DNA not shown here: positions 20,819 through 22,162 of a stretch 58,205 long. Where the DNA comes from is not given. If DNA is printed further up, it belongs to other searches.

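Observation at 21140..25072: Two tandem GPP-C-methyltransferase paralogues plus a third methyltransferase and a prenyl synthase, but no canonical terpene cyclase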

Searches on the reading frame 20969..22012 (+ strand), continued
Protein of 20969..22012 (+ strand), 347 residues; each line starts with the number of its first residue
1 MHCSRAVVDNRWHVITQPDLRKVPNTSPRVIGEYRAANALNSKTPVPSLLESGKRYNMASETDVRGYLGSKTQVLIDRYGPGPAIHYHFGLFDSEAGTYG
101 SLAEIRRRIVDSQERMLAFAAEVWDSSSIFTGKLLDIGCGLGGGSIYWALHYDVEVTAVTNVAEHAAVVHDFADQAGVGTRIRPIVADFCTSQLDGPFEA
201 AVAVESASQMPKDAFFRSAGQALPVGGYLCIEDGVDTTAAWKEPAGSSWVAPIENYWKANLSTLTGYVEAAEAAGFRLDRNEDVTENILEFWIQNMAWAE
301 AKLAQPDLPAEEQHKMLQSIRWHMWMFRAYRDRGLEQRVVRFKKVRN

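Call 90: search_protein_families(library=pfam, proteins=[L006:1402-1638:+, L004:4159-4473:+, L004:5542-5736:+, L004:2306-2746:+, L004:2755-3105:+, L004:4307-4510:+], max_evalue=0.01)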
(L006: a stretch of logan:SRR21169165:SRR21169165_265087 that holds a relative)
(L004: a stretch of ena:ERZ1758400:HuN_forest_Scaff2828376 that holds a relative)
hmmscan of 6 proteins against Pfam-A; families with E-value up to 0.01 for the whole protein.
L006:1402-1638:+ (78 aa): 1 family
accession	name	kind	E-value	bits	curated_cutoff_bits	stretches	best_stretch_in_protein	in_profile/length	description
PF02773.21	S-AdoMet_synt_C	-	1.1e-05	25.9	25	1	2-30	109-137/138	S-adenosylmethionine synthetase, C-terminal domain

L004:4159-4473:+ (104 aa): 0 families

L004:5542-5736:+ (64 aa): 0 families

L004:2306-2746:+ (146 aa): 0 families

L004:2755-3105:+ (116 aa): 1 family
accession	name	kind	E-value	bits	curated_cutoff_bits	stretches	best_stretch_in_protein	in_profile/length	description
PF02401.23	LYTB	-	0.00029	20.6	24.5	1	45-81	230-266/267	LytB protein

L004:4307-4510:+ (67 aa): 0 families
